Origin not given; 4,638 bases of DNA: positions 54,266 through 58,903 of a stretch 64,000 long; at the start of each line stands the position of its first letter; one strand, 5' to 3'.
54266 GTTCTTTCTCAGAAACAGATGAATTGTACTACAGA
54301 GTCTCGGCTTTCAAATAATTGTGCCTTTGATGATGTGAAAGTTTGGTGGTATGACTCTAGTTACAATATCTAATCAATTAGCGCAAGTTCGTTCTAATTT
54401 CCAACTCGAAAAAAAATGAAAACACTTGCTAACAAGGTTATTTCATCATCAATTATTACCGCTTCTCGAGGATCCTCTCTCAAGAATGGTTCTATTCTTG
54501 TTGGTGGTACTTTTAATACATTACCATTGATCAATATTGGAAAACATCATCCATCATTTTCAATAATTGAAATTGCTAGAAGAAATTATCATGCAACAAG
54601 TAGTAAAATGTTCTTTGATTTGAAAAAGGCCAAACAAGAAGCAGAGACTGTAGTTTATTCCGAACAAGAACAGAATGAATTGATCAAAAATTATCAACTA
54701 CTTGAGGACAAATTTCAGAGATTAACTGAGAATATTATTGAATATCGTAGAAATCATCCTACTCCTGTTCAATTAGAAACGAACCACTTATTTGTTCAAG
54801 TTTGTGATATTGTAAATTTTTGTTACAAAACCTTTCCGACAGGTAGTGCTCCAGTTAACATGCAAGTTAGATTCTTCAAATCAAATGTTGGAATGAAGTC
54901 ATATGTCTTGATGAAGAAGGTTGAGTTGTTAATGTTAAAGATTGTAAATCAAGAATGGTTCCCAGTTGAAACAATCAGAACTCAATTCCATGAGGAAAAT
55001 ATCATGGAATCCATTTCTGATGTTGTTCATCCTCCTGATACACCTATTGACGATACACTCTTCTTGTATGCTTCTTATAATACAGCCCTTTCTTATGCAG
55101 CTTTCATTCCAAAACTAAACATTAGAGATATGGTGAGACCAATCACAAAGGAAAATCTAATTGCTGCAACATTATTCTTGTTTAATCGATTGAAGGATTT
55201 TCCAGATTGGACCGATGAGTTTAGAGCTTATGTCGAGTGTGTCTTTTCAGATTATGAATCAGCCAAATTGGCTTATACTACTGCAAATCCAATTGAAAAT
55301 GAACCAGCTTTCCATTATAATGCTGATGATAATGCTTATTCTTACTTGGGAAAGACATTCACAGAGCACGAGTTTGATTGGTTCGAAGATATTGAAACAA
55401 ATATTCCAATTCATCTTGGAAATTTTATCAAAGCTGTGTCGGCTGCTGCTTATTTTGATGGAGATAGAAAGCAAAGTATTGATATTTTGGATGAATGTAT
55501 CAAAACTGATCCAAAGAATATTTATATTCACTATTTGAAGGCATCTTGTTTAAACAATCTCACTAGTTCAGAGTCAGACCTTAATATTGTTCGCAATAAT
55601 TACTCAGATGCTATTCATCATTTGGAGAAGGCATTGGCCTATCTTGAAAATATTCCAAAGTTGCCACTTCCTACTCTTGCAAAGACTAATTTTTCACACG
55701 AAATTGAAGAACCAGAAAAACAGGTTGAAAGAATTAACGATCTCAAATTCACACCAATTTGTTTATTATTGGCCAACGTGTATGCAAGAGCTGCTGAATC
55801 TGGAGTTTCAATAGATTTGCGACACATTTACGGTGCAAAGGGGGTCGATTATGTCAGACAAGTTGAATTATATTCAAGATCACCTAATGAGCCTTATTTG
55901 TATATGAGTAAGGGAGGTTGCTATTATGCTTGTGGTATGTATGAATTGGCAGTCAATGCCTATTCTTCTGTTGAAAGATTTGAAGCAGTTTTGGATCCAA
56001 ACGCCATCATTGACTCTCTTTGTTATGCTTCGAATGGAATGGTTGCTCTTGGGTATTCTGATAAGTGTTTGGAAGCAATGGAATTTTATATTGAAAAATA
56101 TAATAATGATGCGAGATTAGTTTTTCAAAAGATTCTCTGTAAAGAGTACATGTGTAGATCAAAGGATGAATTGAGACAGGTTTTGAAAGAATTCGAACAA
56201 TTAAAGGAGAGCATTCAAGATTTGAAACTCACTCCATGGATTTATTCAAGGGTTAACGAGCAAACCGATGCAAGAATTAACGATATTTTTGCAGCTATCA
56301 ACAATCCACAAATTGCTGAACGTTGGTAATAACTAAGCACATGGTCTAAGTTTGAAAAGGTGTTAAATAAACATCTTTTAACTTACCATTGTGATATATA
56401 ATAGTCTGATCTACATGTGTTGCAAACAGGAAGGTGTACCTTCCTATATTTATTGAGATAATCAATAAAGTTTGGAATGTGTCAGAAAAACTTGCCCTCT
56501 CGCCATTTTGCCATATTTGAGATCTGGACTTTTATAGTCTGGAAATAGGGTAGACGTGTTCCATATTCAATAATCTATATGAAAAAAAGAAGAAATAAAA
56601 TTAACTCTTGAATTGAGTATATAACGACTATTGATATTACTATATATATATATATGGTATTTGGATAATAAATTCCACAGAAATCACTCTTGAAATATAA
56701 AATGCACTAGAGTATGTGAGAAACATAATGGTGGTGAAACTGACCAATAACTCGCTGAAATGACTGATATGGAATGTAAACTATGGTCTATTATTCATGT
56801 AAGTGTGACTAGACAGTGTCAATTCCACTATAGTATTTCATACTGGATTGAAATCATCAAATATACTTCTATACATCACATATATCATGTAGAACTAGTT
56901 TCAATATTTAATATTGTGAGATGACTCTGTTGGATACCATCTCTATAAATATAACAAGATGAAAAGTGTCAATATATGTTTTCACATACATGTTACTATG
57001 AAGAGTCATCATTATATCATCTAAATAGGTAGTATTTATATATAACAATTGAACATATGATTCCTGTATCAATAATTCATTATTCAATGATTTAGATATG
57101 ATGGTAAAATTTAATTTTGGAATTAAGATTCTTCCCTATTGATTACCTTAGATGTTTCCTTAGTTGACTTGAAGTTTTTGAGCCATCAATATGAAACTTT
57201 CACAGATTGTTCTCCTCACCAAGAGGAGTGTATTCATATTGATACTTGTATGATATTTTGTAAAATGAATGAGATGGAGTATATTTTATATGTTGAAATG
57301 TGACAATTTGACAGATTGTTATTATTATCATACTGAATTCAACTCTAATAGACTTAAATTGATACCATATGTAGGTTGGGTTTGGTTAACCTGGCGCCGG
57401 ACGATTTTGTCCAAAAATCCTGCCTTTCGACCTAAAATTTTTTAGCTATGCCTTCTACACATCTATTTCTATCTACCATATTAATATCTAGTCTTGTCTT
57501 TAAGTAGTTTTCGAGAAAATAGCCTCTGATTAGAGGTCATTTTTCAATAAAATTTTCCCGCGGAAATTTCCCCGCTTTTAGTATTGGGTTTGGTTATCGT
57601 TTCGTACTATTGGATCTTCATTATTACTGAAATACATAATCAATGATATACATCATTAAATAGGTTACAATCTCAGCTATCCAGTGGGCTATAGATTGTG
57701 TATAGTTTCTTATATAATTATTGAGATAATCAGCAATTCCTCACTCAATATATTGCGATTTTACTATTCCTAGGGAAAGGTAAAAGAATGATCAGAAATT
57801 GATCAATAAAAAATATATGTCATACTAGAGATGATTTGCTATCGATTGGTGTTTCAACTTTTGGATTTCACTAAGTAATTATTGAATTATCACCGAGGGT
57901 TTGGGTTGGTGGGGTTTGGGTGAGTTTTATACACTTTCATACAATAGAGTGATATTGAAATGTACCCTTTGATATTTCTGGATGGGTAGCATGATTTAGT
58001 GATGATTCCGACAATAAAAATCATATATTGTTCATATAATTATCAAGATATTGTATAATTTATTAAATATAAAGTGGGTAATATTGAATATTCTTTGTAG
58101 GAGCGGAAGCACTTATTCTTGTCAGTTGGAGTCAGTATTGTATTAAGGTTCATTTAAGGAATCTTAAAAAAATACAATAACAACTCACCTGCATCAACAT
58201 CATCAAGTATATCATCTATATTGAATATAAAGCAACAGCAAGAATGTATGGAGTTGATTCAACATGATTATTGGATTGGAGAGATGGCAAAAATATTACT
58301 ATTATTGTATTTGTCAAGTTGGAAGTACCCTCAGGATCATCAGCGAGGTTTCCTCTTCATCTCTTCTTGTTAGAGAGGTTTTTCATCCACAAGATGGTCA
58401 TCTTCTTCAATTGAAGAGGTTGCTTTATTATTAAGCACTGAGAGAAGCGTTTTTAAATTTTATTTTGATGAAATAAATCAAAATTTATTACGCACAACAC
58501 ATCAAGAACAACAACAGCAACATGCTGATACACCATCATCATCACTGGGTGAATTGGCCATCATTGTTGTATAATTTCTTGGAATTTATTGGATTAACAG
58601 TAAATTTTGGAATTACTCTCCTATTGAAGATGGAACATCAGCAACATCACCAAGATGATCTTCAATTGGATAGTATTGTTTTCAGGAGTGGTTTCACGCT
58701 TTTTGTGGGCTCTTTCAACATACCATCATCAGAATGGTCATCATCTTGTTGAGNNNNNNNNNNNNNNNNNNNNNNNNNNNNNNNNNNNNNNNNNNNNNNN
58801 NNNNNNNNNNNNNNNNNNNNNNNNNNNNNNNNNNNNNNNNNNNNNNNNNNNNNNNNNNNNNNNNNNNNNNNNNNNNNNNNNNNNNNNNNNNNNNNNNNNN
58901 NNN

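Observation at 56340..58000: Internal copies of the telomere-junction motif plus short telomere-like tracts: relics of earlier chromosome ends?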

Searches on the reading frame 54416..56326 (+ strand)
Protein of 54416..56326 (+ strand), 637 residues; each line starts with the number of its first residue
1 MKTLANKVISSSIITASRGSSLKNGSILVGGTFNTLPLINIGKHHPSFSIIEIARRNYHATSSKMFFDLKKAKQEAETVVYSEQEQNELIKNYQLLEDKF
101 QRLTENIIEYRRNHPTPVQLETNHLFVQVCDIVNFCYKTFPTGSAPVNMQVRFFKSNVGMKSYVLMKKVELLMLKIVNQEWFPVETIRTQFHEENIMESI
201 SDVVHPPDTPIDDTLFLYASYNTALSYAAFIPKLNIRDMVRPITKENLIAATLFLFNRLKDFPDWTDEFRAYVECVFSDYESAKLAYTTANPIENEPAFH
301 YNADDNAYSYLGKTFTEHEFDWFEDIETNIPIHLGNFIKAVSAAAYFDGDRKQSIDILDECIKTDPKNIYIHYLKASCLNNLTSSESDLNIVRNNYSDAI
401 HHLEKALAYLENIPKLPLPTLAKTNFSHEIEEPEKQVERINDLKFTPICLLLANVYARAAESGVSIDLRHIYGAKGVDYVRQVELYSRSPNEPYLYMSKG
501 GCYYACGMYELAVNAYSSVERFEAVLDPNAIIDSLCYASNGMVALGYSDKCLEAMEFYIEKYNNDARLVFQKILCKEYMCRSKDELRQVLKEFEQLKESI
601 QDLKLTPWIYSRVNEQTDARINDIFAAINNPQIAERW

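Call 5: list_cluster_members(proteins=[window:54416-56326:+, window:48732-50543:+])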
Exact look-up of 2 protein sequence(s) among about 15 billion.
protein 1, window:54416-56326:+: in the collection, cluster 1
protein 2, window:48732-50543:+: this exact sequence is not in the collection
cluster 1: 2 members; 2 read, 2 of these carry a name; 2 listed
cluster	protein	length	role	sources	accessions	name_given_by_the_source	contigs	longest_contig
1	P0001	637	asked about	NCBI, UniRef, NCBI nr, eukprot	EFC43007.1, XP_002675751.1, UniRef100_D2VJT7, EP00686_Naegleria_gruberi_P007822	hypothetical protein NAEGRDRAFT_80226 [Naegleria gruberi] | Uncharacterized protein n=1 Tax=Naegleria gruberi TaxID=5762 RepID=D2VJT7_NAEGR | uncharacterized protein NAEGRDRAFT_80226 [Naegleria gruberi]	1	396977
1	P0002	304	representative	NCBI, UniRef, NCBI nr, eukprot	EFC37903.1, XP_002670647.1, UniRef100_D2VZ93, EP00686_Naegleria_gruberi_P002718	hypothetical protein NAEGRDRAFT_74410 [Naegleria gruberi] | Uncharacterized protein n=1 Tax=Naegleria gruberi TaxID=5762 RepID=D2VZ93_NAEGR | uncharacterized protein NAEGRDRAFT_74410 [Naegleria gruberi]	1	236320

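Call 7: find_encoding_contigs(protein=P0002, flank=10000, max_places=6)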
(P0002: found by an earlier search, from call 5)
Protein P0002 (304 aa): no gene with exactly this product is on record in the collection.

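Call 8: find_encoding_contigs(protein=P0001, flank=10000, max_places=6)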
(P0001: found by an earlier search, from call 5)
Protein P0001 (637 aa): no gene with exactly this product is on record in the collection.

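Call 46: find_homologous_proteins(query=P0001, max_evalue=0.00001)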
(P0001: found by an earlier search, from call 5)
Query P0001 (637 aa): 3 proteins with E <= 0.00001 among 7453 candidates.
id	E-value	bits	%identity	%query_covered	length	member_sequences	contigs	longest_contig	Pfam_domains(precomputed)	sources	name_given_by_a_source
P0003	1.3e-137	478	44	87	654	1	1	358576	-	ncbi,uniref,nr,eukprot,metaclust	ncbi:hypothetical protein NAEGRDRAFT_58811 [Naegleria gruberi]|uniref:Uncharacterized protein n=1 Ta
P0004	1.1e-101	359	35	92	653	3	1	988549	-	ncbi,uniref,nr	ncbi:hypothetical protein FDP41_010328 [Naegleria fowleri]|uniref:Uncharacterized protein n=1 Tax=Na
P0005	1.3e-100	356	35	91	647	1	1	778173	-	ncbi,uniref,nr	ncbi:hypothetical protein C9374_013308 [Naegleria lovaniensis]|uniref:Uncharacterized protein n=1 Ta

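Call 47: find_encoding_contigs(protein=P0004, flank=10000, max_places=4)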
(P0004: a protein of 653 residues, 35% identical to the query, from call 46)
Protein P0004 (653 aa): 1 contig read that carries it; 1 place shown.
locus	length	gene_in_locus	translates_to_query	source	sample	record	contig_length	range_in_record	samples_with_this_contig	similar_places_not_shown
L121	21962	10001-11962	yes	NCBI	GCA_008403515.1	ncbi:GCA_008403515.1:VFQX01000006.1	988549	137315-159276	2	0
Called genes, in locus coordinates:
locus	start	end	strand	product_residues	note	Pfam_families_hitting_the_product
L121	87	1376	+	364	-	PF01694:Rhomboid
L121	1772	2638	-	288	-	PF03798:TRAM_LAG1_CLN8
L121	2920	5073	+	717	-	-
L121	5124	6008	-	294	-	-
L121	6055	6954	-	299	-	-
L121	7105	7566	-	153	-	-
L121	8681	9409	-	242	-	-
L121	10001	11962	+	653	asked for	-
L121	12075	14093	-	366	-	PF00415:RCC1 (weak), PF25384:Alsin_RLD (faint), PF25390:WD40_RLD, PF13540:RCC1_2 (weak), PF25390:WD40_RLD, PF13540:RCC1_2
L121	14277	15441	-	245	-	PF00445:Ribonuclease_T2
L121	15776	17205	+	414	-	PF25390:WD40_RLD, PF00415:RCC1 (faint), PF13540:RCC1_2 (weak)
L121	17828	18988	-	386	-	PF00022:Actin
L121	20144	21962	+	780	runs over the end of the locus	-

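Call 48: find_encoding_contigs(protein=P0003, flank=10000, max_places=4)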
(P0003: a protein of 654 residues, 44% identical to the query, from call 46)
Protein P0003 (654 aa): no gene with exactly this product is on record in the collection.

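Call 51: search_protein_families(library=pfam, proteins=[window:54416-56326:+], max_evalue=0.01)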
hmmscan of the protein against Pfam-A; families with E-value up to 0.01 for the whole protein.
window:54416-56326:+ (637 aa): 6 families
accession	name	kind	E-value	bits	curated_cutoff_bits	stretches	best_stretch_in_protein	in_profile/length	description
PF07719.23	TPR_2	-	0.00038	20.8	27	0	393-411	14-32/34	Tetratricopeptide repeat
PF00515.34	TPR_1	-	0.00057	20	27.8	0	494-517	2-25/34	Tetratricopeptide repeat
PF13428.12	TPR_14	-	0.0045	18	23.5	0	343-376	9-42/44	Tetratricopeptide repeat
PF04078.19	Rcd1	-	0.005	16.7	37.7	0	549-600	141-196/260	Cell differentiation family, Rcd1-like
PF14559.12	TPR_19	-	0.0051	17.5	25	0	349-379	5-35/68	Tetratricopeptide repeat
PF13414.12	TPR_11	-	0.0067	16.5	26.8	0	503-518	4-19/42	TPR repeat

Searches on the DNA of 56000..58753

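Call 17: search_rna_families(source=window, start=56000, end=58753, threshold=evalue, max_evalue=1)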
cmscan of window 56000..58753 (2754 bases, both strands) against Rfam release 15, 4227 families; matches with E-value up to 1: 2.
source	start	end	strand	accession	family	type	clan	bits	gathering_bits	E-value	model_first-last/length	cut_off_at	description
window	58338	58393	-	RF01306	sR52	Gene; snRNA; snoRNA; CD-box;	-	22.6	50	0.083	1-60/60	no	Small nucleolar RNA sR52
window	58518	58648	-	RF00452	MIR172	Gene; miRNA;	-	19.6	70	0.69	1-114/114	no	mir-172 microRNA precursor family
